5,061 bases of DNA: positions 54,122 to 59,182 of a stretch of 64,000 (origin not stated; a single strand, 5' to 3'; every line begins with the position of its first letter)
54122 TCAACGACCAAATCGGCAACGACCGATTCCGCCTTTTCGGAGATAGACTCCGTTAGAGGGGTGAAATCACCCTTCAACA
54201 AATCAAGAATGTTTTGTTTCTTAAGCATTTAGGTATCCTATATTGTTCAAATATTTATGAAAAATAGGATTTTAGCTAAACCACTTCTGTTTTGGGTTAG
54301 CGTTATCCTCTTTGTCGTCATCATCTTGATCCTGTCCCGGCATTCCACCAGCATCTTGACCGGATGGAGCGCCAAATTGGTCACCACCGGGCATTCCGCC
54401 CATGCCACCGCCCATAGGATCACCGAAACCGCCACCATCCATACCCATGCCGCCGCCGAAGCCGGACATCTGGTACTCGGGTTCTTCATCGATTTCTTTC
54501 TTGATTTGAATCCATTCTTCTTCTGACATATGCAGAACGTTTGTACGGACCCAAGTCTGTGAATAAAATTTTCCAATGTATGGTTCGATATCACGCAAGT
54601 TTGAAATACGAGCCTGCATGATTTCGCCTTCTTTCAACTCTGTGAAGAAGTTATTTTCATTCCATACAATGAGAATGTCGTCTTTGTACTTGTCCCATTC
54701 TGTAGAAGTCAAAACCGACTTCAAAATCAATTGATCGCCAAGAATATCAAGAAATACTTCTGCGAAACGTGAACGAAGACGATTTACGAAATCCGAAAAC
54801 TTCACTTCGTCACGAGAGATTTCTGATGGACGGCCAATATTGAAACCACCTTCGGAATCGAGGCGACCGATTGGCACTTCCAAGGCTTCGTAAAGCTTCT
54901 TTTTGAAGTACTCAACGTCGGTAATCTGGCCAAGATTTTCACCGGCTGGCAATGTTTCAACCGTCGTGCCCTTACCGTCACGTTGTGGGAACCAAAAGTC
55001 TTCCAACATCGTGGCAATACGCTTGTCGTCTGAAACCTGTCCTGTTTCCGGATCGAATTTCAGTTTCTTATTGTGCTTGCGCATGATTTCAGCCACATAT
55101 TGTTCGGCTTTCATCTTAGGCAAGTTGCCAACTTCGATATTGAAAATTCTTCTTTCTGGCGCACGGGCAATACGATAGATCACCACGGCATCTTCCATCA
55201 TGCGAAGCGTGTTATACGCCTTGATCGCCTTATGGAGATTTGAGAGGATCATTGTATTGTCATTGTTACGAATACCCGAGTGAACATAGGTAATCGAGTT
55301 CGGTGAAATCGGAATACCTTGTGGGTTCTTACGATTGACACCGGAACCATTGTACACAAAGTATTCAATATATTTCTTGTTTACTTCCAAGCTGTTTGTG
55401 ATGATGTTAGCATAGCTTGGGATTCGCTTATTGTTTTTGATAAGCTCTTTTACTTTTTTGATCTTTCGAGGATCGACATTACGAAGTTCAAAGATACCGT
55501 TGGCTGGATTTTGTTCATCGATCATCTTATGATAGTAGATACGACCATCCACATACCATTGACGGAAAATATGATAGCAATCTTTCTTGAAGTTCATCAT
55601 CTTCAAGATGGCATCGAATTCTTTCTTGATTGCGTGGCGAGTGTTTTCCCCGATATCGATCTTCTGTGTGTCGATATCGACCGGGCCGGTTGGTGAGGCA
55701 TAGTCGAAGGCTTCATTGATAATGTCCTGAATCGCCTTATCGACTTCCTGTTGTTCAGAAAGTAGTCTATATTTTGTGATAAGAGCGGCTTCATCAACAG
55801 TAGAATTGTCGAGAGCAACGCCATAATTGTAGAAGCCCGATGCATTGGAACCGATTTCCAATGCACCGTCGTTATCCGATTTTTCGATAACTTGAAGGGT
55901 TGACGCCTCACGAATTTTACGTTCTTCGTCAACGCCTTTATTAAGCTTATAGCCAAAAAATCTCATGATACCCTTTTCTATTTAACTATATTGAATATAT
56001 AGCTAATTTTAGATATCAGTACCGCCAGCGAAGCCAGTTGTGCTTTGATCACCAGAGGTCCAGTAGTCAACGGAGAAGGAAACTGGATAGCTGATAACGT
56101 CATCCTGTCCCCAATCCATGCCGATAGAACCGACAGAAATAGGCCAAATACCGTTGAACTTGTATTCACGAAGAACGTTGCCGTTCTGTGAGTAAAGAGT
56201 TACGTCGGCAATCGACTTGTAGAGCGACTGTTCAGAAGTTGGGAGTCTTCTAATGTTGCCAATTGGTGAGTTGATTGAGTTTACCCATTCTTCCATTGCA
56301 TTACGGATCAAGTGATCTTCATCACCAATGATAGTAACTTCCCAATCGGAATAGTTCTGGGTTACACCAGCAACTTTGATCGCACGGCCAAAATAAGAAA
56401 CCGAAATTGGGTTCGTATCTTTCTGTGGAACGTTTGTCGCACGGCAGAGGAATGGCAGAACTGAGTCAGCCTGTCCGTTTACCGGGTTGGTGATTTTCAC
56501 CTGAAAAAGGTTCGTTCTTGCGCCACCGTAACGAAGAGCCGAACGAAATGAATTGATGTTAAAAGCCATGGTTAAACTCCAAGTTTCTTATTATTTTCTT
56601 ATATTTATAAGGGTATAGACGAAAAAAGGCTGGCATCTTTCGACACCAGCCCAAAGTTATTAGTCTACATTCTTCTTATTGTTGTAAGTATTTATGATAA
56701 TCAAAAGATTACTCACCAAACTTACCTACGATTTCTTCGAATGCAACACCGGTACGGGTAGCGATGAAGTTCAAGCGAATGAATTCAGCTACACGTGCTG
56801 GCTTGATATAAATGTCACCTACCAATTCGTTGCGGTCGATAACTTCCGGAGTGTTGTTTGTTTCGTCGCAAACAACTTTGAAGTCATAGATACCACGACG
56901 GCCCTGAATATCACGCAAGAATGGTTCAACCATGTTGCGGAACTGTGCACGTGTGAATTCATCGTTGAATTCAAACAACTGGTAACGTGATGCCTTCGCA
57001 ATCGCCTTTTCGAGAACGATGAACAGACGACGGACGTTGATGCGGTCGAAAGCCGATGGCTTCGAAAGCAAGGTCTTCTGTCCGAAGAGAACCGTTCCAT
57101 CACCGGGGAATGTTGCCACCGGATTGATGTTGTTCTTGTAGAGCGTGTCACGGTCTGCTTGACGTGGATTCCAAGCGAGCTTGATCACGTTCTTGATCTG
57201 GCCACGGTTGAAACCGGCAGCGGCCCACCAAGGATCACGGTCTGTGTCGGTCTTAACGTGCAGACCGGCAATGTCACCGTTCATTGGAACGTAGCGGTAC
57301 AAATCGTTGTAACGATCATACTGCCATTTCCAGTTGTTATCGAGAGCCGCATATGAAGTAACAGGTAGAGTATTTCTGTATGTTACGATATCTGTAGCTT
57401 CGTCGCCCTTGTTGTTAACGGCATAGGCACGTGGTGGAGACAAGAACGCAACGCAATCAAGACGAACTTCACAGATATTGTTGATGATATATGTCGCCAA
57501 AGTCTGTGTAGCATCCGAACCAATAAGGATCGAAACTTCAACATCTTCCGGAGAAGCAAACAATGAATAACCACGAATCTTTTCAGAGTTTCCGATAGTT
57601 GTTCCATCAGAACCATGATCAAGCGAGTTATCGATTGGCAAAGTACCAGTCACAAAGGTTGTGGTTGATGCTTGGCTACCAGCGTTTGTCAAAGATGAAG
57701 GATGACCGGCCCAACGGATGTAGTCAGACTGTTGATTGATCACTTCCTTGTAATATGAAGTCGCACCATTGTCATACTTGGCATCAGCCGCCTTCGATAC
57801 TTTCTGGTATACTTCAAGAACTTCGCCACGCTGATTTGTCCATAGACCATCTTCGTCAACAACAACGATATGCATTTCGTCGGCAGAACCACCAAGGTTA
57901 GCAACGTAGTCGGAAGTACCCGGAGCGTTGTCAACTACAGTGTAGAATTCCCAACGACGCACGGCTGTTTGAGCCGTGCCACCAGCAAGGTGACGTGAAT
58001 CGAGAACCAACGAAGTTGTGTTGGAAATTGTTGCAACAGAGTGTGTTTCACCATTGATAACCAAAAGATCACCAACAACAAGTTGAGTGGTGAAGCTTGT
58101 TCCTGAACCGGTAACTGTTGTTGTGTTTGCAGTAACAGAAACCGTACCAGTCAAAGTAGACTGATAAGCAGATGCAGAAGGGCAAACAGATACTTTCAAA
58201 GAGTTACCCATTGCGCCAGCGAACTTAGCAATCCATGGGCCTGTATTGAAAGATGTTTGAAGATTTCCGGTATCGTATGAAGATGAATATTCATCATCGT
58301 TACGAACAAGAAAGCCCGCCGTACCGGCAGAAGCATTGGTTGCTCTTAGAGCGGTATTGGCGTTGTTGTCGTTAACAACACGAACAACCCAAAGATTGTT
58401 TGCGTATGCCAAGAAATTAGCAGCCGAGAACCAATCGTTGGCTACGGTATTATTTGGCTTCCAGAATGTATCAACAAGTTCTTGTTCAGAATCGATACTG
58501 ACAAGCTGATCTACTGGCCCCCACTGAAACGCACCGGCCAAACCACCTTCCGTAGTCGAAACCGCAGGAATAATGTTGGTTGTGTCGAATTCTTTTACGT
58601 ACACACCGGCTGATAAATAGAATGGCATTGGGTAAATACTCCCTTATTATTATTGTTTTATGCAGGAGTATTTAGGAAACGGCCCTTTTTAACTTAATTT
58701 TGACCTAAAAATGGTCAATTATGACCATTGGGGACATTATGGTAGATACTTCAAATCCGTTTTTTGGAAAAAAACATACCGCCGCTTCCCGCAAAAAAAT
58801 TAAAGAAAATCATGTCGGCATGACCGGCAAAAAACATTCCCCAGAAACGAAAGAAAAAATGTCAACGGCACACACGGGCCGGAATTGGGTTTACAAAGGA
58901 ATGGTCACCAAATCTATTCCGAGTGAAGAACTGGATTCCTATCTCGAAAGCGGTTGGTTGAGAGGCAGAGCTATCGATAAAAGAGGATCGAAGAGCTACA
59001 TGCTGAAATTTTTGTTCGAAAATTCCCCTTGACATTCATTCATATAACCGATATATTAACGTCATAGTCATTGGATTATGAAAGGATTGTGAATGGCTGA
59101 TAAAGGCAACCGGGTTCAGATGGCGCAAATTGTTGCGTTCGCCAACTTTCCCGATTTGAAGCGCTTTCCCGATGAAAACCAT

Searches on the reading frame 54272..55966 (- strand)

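Call 11: search_protein_families(library=phrogs, proteins=[window:54272-55966:-], max_evalue=0.00001)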
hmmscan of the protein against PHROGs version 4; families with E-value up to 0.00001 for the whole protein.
window:54272-55966:- (564 aa): 1 family
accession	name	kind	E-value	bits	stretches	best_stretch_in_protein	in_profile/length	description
phrog_213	-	head and packaging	2.1e-172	575.4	1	2-498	4-500/528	portal protein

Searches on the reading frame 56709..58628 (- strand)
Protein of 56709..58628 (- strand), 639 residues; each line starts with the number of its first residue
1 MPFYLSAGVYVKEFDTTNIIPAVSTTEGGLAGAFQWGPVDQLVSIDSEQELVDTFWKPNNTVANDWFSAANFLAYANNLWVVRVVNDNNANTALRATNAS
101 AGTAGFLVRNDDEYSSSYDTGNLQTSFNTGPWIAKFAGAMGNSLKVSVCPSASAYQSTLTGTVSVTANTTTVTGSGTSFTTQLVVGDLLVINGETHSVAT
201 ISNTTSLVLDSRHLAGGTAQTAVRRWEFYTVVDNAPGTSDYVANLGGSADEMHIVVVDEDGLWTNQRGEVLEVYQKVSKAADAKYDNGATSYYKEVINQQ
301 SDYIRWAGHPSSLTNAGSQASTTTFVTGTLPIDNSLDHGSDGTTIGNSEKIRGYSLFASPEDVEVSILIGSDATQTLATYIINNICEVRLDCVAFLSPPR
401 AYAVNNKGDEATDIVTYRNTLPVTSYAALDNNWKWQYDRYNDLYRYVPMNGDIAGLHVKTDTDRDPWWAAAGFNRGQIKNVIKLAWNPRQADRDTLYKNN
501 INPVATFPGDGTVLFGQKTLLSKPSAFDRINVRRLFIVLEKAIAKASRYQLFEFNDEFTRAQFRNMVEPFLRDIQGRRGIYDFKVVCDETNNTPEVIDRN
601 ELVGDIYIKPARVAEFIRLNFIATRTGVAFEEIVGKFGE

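Call 11: search_protein_families(library=phrogs, proteins=[window:56709-58628:-], max_evalue=0.00001)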
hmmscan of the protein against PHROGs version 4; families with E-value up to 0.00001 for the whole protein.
window:56709-58628:- (639 aa): 8 families
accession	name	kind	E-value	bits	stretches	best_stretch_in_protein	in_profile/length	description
phrog_23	-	tail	6e-133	445.2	1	2-635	21-474/496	tail sheath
phrog_10581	-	tail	1.3e-46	160.3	1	459-618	735-904/915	tail sheath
phrog_17610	-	tail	5.2e-21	75.2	1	409-627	887-1110/1135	tail sheath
phrog_38392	-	tail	2.5e-18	67.3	1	5-93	6-94/329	tail sheath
phrog_34521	-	tail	5.5e-11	42.1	1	466-619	790-946/962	tail sheath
phrog_15814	-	unknown function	7.6e-11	41.7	1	356-621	444-722/738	-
phrog_20545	-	tail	1.3e-10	41.8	1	4-94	21-111/538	tail sheath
phrog_5838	-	head and packaging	5e-07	28.9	1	145-209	481-549/1106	virion structural protein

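Call 21: find_related_loci(query=window:56709-58628:-, collection=viral_contigs, flank=6000)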
Query window:56709-58628:- (639 aa) in viral_contigs; peptide patterns used: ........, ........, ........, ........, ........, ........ (x = any residue, [..] = any of these).
600 stretches matched a pattern (row limit reached: there are more); 600 encode a relative of the query (tblastn E <= 1e-3); the best 80 are kept; 80 distinct loci.
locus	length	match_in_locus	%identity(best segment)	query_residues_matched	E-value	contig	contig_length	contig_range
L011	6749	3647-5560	61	1-637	0e+0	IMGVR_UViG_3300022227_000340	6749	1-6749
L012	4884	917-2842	57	1-636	0e+0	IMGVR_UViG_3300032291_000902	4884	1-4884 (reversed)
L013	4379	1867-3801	56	1-637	0e+0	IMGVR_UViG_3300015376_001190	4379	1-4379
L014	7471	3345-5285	55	1-638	0e+0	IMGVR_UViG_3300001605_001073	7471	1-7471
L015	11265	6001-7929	57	1-637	0e+0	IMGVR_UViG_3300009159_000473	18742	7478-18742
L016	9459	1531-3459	55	1-637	0e+0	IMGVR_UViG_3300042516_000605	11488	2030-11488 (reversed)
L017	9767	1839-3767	57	1-637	0e+0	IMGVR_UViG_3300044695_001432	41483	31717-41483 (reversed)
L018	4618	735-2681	55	1-638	0e+0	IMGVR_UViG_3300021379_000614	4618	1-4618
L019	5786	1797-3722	55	1-637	0e+0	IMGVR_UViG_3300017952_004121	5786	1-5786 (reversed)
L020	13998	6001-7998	52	1-636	0e+0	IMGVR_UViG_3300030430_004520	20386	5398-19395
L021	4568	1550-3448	54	1-638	0e+0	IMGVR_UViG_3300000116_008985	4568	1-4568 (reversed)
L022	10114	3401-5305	54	1-638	0e+0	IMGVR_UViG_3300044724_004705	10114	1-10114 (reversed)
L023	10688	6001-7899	54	1-638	0e+0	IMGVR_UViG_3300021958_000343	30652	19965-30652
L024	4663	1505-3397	54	1-637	0e+0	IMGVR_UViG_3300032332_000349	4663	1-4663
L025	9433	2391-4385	52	1-636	0e+0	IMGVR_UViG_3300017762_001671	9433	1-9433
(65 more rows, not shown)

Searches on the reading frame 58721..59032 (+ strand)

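Call 12: search_protein_families(library=pfam, proteins=[window:58721-59032:+], max_evalue=0.01)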
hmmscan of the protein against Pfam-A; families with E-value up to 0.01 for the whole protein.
window:58721-59032:+ (103 aa): 1 family
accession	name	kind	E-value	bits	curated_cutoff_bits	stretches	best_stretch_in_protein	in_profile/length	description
PF07460.16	NUMOD3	-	2.4e-13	50.2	20.4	2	36-55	1-20/37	NUMOD3 motif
